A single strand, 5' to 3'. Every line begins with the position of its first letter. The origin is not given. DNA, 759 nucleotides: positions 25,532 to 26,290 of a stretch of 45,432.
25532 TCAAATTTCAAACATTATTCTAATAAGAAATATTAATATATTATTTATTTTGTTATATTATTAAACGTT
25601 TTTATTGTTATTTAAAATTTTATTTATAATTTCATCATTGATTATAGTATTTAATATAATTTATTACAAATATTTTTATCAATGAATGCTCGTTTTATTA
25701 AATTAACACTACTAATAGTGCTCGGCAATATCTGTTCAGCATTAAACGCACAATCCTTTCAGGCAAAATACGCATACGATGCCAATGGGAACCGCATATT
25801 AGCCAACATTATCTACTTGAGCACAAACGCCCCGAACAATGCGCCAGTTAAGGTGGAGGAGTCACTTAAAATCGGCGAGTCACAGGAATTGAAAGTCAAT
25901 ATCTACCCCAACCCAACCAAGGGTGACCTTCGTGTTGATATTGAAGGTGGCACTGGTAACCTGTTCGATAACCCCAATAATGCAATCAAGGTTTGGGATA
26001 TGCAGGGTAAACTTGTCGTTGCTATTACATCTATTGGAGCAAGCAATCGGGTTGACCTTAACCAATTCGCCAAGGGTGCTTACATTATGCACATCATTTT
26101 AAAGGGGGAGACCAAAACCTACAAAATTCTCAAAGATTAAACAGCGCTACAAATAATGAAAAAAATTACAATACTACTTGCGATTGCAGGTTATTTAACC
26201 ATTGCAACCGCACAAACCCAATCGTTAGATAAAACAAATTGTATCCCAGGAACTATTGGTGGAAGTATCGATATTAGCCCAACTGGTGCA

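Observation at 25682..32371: YD-repeat + T9SS-sorting-domain mini-protein directly upstream of a Rhs toxin: candidate T9SS-coupled Rhs delivery or anchoring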

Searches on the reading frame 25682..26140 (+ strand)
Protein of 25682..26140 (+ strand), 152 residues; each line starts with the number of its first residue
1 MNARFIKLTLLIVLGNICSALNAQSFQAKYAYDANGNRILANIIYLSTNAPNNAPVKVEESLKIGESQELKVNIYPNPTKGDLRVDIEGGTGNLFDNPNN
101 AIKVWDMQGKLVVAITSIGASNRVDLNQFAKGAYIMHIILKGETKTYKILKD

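Call 3: search_protein_families(library=pfam, proteins=[window:25682-26140:+], max_evalue=0.01)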
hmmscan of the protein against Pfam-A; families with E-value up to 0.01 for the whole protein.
window:25682-26140:+ (152 aa): 1 family
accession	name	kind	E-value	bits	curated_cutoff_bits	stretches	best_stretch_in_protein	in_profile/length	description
PF18962.6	Por_Secre_tail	-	7.7e-12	45.8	27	1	74-149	1-73/75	Secretion system C-terminal sorting domain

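Call 4: search_protein_families(library=ncbifam, proteins=[window:25682-26140:+], max_evalue=0.01)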
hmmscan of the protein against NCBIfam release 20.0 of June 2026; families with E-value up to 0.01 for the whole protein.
window:25682-26140:+ (152 aa): 5 families
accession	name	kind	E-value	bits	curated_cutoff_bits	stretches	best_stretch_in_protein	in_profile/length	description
TIGR04183.1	Por_Secre_tail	domain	3.6e-13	49.3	23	1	74-151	1-71/72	T9SS type A sorting domain-containing protein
NF038113.1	T9SSA_dep_M36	equivalog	8.8e-09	34.1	885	1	60-150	781-867/869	T9SS-dependent M36 family metallopeptidase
NF050177.1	TapA_OM_Porphy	equivalog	3.7e-06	26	500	1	67-149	466-541/544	TapA/TapC family T9SS-dependent outer membrane protein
NF052644.1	T9SS_DNase_Rie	equivalog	6.3e-06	25.7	260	1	98-152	198-251/251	T9SS-dependent surface endonuclease, AS87_RS02955 family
NF052228.1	T9SS_PorZ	equivalog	0.0026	16.3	260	1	70-131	671-728/757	type IX secretion system anionic LPS delivery protein PorZ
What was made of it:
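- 25901..26137 (+): Type-A T9SS C-terminal sorting domain (residues 74-152). TIGR04183 E 3.6e-13 and PF18962 E 7.7e-12 (calls 3, 4).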

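Call 5: find_homologous_proteins(query=window:25682-26137:+, max_evalue=0.001)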
Query window:25682-26137:+ (152 aa): 3 proteins with E <= 0.001 among 18 candidates.
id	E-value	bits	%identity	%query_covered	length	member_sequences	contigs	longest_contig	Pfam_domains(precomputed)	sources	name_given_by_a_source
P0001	3.3e-93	327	100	100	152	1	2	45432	PF18962.8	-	-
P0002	3.6e-42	162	55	86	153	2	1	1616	PF18962.8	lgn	-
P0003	3.7e-10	58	38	95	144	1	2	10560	PF18962.8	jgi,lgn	jgi:hypothetical protein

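Call 7: find_encoding_contigs(protein=P0003, flank=10000)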
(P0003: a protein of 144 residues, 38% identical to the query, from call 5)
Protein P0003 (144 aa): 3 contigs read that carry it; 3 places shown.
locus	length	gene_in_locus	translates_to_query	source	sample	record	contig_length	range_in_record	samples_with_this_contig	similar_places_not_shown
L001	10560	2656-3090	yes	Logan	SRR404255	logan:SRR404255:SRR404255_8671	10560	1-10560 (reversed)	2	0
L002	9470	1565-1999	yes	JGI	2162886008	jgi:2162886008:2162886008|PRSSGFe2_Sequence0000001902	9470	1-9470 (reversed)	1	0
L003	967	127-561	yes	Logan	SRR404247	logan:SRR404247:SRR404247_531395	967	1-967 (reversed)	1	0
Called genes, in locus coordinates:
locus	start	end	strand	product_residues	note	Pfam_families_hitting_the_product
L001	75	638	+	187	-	-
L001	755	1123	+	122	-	-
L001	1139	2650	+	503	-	-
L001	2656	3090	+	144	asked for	PF18962:Por_Secre_tail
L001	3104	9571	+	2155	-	PF03534:SpvB, PF01839:FG-GAP (faint), PF13517:FG-GAP_3, PF25023:TEN_YD-shell, PF05593:RHS_repeat (weak)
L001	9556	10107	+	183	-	-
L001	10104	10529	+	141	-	-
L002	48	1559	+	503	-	-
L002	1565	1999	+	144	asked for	PF18962:Por_Secre_tail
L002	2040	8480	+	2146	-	PF03534:SpvB, PF01839:FG-GAP (faint), PF13517:FG-GAP_3, PF25023:TEN_YD-shell, PF05593:RHS_repeat (weak)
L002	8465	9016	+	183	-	-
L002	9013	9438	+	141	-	-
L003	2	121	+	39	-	?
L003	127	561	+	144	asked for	PF18962:Por_Secre_tail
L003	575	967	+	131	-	?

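Call 8: find_encoding_contigs(protein=P0002, flank=10000)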
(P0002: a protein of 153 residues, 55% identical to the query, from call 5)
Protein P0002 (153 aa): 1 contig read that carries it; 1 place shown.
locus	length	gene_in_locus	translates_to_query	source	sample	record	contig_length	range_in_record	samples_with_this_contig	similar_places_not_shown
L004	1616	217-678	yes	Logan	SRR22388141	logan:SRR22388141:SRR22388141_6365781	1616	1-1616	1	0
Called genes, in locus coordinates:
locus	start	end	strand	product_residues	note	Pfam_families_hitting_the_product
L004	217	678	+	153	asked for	PF18962:Por_Secre_tail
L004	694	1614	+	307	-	?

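Call 30: search_protein_families(library=pfam, proteins=[L001:1139-2650:+], max_evalue=0.01)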
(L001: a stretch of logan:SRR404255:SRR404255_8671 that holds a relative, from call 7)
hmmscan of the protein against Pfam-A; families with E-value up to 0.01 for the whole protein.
L001:1139-2650:+ (503 aa): 0 families

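Call 34: find_homologous_proteins(query=A3, max_evalue=1e-10)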
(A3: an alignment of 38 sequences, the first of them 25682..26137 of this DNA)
Query A3 (38 sequences) (152 aa, profile of the alignment): 274 proteins with E <= 1e-10 among 6691 candidates; the best 120 are listed.
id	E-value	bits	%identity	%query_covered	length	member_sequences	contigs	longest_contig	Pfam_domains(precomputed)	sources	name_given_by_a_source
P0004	3.0e-44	168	26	98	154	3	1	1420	PF18962.8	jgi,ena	-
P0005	2.9e-43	165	27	98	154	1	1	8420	PF18962.8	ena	-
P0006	2.8e-41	159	28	86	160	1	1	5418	PF18962.8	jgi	jgi:hypothetical protein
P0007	4.8e-41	158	23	93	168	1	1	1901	PF18962.8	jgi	jgi:hypothetical protein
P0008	2.2e-40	156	25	81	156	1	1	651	PF18962.8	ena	-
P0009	1.7e-39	153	27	95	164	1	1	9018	PF18962.8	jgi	jgi:hypothetical protein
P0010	6.8e-39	151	41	82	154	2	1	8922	PF18962.8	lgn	-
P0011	1.4e-38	150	29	98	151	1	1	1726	PF18962.8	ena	-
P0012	6.9e-38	148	37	95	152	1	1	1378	PF18962.8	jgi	-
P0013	1.3e-37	147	33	82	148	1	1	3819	PF18962.8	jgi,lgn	jgi:hypothetical protein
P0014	2.0e-37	146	24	96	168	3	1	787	PF18962.8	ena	-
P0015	2.9e-37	146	36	74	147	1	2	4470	PF18962.8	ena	-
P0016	3.6e-37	145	26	96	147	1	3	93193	PF18962.8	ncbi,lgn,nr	ncbi:T9SS type A sorting domain-containing protein [Bacteroidales bacterium OttesenSCG-928-B11]|nr:T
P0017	4.7e-37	145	31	82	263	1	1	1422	PF18962.8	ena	-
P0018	1.1e-36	144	37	100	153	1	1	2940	PF18962.8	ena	-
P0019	1.5e-36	143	34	96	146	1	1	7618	PF18962.8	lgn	-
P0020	1.8e-36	143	37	97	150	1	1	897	PF18962.8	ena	-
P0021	2.8e-36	142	32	94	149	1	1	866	PF18962.8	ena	-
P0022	4.0e-36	142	30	88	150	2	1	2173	PF18962.8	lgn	-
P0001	4.0e-36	142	100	100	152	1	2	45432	PF18962.8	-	-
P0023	5.3e-36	141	36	100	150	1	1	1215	PF18962.8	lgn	-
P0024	6.2e-36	141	30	93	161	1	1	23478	PF18962.8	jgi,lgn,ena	-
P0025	7.8e-36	141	34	82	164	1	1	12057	PF18962.8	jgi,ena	-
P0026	9.2e-36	141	28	83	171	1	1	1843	PF18962.8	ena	-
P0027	1.1e-35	140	34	82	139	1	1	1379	PF18962.8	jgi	jgi:hypothetical protein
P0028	1.1e-35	140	35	99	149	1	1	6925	PF18962.8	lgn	-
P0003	1.7e-35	140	38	95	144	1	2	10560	PF18962.8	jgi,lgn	jgi:hypothetical protein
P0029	2.6e-35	139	33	100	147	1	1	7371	PF18962.8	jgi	jgi:YD repeat-containing protein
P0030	2.8e-35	139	33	85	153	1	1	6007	PF18962.8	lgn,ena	-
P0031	4.0e-35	139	39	81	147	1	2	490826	PF18962.8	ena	-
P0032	5.2e-35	138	30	88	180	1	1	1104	PF18962.8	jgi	jgi:hypothetical protein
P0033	5.9e-35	138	34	82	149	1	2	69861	PF18962.8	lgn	-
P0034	6.2e-35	138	29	95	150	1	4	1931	PF18962.8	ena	-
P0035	6.9e-35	138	30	95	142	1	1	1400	PF18962.8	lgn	-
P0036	7.2e-35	138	35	81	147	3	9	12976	PF18962.8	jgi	jgi:hypothetical protein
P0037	7.3e-35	138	25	93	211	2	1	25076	PF18962.8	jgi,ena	-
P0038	1.0e-34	137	36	81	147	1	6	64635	PF18962.8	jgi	jgi:hypothetical protein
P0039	1.0e-34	137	32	93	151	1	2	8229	PF18962.8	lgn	-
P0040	1.2e-34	137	30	88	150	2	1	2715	PF18962.8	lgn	-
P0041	1.2e-34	137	35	99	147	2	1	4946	PF18962.8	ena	-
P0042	1.3e-34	137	28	81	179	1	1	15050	PF18962.8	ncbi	-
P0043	1.3e-34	137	29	80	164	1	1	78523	PF18962.8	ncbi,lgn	-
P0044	1.4e-34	137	33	99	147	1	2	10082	PF18962.8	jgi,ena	-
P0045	1.4e-34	137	31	82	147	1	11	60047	PF18962.8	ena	-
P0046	1.6e-34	137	34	82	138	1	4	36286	PF18962.8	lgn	-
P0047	1.7e-34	137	32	100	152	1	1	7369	PF18962.8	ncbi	-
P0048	2.1e-34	136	33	95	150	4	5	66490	PF18962.8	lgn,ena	-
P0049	2.1e-34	136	28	89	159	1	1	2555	PF18962.8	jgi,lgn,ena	-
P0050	2.1e-34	136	30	95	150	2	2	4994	PF18962.8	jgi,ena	-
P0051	2.2e-34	136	31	100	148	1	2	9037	PF18962.8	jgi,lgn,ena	-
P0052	2.4e-34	136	26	93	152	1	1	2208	PF18962.8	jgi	jgi:hypothetical protein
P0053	2.5e-34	136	37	87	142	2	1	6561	PF18962.8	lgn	-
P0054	2.5e-34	136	33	88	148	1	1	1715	PF18962.8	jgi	jgi:hypothetical protein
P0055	2.7e-34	136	29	80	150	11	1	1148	PF18962.8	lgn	-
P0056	2.7e-34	136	33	86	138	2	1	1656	PF18962.8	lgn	-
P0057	2.9e-34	136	30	80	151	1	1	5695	PF18962.8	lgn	-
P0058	2.9e-34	136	31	96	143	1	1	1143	PF18962.8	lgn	-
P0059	3.1e-34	136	35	97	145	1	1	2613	PF18962.8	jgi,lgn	jgi:YD repeat-containing protein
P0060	3.4e-34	136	32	95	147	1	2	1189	PF18962.8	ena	-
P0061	3.5e-34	135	26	95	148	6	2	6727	PF18962.8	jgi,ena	jgi:hypothetical protein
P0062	3.8e-34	135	31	100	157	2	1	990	PF18962.8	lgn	-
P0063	3.9e-34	135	32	80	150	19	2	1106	PF18962.8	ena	-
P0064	4.0e-34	135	33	97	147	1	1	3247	PF18962.8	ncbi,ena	-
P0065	4.2e-34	135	31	100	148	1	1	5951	PF18962.8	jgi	jgi:hypothetical protein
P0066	4.7e-34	135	49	97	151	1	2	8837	PF18962.8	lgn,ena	-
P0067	4.9e-34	135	30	95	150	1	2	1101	PF18962.8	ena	-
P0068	6.1e-34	135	30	99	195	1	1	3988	PF18962.8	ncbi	-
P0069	6.9e-34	135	32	95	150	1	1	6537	PF18962.8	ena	-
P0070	6.9e-34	135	34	96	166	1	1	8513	PF18962.8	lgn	-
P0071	7.2e-34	134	35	94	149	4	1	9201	PF18962.8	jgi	jgi:hypothetical protein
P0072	7.5e-34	134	33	94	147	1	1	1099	PF18962.8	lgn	-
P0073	1.2e-33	134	32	95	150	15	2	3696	PF18962.8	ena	-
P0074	1.3e-33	134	28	93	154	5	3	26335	PF18962.8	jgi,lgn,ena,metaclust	metaclust:\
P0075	1.3e-33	134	30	95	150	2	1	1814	PF18962.8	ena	-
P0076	1.5e-33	133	29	95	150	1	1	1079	PF18962.8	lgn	-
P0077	1.7e-33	133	32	99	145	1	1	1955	PF18962.8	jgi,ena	-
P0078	2.0e-33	133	34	97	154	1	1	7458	PF18962.8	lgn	-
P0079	2.1e-33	133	31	96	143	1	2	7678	PF18962.8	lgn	-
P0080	2.2e-33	133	35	93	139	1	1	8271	PF18962.8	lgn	-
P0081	2.3e-33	133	34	80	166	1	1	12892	PF18962.8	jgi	-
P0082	2.4e-33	133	33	80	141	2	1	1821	PF18962.8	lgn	-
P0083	3.4e-33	132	29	89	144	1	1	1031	PF18962.8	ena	-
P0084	3.4e-33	132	30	85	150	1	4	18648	PF18962.8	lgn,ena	-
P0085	3.5e-33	132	30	95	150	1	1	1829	PF18962.8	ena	-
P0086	3.6e-33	132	37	87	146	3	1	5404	PF18962.8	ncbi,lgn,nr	ncbi:MAG: T9SS type A sorting domain-containing protein [Bacteroidales bacterium]|nr:T9SS type A sor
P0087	3.7e-33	132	24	98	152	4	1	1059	PF18962.8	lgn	-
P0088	4.1e-33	132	33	83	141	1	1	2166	PF18962.8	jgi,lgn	jgi:YD repeat-containing protein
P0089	4.5e-33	132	34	95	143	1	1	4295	PF18962.8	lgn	-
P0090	4.6e-33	132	32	99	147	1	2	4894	PF18962.8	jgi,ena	-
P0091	4.7e-33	132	30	89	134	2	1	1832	PF18962.8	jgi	-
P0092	4.9e-33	132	29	95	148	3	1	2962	PF18962.8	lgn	-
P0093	5.1e-33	132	31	95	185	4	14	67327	PF18962.8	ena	-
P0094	5.2e-33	132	27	95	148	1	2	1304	PF18962.8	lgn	-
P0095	5.7e-33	132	33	86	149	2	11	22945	PF18962.8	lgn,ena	-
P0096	5.8e-33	132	30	98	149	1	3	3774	PF18962.8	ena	-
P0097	6.8e-33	131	33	85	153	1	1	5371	PF18962.8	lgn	-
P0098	7.9e-33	131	30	95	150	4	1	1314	PF18962.8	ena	-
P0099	8.5e-33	131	22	95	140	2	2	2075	PF18962.8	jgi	jgi:hypothetical protein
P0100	9.6e-33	131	31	97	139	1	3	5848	PF18962.8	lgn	-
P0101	9.9e-33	131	29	95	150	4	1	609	PF18962.8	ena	-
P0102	1.0e-32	131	33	95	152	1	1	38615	PF18962.8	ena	-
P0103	1.1e-32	131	28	93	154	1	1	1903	PF18962.8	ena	-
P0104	1.2e-32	131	30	95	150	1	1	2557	PF18962.8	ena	-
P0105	1.4e-32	130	30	96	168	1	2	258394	PF18962.8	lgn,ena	-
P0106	1.4e-32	130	26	99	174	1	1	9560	PF18962.8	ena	-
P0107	1.7e-32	130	27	99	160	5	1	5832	PF18962.8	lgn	-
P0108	1.7e-32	130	29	88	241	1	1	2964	PF18962.8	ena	-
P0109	1.9e-32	130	32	98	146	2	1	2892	PF18962.8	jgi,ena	-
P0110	2.0e-32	130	31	97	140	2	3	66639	PF18962.8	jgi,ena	-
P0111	3.2e-32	129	24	98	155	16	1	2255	PF18962.8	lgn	-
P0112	3.4e-32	129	34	99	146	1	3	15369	PF18962.8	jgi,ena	-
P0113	3.4e-32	129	31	93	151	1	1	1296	PF18962.8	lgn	-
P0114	3.6e-32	129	34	82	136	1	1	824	PF18962.8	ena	-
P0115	3.9e-32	129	28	93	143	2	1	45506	PF18962.8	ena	-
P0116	4.2e-32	129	26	97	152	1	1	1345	PF18962.8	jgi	jgi:hypothetical protein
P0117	4.2e-32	129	27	97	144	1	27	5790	PF18962.8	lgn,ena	-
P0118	4.6e-32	129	27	95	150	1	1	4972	PF18962.8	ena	-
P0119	4.7e-32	129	30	82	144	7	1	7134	PF18962.8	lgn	-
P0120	4.8e-32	129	29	95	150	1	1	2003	PF18962.8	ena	-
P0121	5.2e-32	128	32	95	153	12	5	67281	PF18962.8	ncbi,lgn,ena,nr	ncbi:MAG: T9SS type A sorting domain-containing protein [Bacteroidales bacterium]|nr:T9SS type A sor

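Call 35: find_encoding_contigs(protein=P0031, flank=10000, max_places=2)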
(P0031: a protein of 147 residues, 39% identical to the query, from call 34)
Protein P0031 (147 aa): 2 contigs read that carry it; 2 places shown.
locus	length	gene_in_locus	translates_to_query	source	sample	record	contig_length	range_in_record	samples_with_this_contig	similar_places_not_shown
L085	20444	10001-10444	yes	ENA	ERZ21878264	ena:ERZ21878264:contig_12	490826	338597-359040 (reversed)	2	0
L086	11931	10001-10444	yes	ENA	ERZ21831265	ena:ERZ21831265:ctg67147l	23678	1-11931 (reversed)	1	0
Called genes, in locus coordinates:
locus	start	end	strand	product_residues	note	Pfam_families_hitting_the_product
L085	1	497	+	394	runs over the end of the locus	PF10502:Peptidase_S26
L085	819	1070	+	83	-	-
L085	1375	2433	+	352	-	PF15869:TolB_like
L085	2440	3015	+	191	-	-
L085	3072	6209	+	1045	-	PF00873:ACR_tran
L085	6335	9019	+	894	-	-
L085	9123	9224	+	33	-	-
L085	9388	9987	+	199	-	PF13884:Peptidase_S74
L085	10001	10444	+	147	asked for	PF18962:Por_Secre_tail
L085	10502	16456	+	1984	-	PF03534:SpvB, PF01839:FG-GAP (faint), PF13517:FG-GAP_3, PF12256:TcdB_toxin_midN, PF13517:FG-GAP_3 (weak), PF05593:RHS_repeat (faint), PF25023:TEN_YD-shell (faint)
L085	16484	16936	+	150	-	-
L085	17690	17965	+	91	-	-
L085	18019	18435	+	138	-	-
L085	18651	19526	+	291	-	-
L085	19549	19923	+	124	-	-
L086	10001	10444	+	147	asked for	PF18962:Por_Secre_tail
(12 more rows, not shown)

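Call 36: find_encoding_contigs(protein=P0105, flank=10000, max_places=2)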
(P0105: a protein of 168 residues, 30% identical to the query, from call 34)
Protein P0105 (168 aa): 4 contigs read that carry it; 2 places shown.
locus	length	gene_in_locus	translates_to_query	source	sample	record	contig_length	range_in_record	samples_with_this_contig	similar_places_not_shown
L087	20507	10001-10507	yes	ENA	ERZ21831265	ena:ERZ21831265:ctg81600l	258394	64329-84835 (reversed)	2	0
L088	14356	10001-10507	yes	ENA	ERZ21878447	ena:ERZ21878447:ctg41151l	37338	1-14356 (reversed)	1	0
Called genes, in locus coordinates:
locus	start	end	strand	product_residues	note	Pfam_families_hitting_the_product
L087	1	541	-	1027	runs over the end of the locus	PF25275:Golvesin_C, PF00041:fn3 (weak)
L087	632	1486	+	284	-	-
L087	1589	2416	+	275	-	PF13580:SIS_2 (weak), PF22198:GKRP_SIS_2 (weak), PF22645:GKRP_SIS_N, PF01380:SIS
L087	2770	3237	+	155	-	PF01047:MarR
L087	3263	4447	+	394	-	PF25919:BSH_CusB (faint), PF00364:Biotin_lipoyl (faint), PF25917:BSH_RND, PF25973:BSH_CzcB (weak), PF25984:BSH_YknX (weak), PF25876:HH_MFP_RND, PF25944:Beta-barrel_RND, PF25967:RND-MFP_C, +1 more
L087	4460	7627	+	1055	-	PF00873:ACR_tran, PF03176:MMPL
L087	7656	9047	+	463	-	PF02321:OEP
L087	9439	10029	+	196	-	PF13884:Peptidase_S74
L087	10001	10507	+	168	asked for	PF18962:Por_Secre_tail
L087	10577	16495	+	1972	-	PF03534:SpvB (weak), PF25023:TEN_YD-shell (faint), PF01839:FG-GAP (faint), PF13517:FG-GAP_3, PF05593:RHS_repeat (faint), PF00545:Ribonuclease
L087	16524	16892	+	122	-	PF01337:Barstar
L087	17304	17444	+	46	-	-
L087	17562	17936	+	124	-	PF01337:Barstar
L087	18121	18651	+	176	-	-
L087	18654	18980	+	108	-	-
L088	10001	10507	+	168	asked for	PF18962:Por_Secre_tail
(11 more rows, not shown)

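Call 37: find_encoding_contigs(protein=P0043, flank=10000, max_places=2)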
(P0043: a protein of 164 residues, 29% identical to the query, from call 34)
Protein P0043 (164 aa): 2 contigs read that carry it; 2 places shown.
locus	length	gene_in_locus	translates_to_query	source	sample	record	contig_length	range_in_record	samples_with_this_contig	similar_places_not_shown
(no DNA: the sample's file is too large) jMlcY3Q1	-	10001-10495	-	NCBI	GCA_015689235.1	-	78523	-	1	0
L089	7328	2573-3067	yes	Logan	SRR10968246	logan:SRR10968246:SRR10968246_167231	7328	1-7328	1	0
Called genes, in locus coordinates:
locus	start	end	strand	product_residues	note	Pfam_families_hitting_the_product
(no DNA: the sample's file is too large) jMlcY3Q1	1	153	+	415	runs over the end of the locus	PF06245:DUF1015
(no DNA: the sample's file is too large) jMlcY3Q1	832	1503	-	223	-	PF13505:OMP_b-brl, PF13568:OMP_b-brl_2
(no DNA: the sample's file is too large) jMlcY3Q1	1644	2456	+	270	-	PF01168:Ala_racemase_N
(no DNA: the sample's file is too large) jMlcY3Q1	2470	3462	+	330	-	PF01180:DHO_dh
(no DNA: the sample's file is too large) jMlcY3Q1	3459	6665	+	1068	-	PF00059:Lectin_C (faint), PF18911:PKD_4, PF00801:PKD (weak), PF18911:PKD_4 (weak), PF13585:CHU_C (weak)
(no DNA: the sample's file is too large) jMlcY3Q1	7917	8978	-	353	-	PF11751:PorP_SprF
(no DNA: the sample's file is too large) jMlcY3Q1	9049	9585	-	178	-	-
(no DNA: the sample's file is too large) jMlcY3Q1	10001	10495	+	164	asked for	PF18962:Por_Secre_tail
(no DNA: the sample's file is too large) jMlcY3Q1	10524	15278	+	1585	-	?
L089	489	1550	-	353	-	PF11751:PorP_SprF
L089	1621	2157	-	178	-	-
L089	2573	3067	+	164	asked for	PF18962:Por_Secre_tail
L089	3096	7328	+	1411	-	?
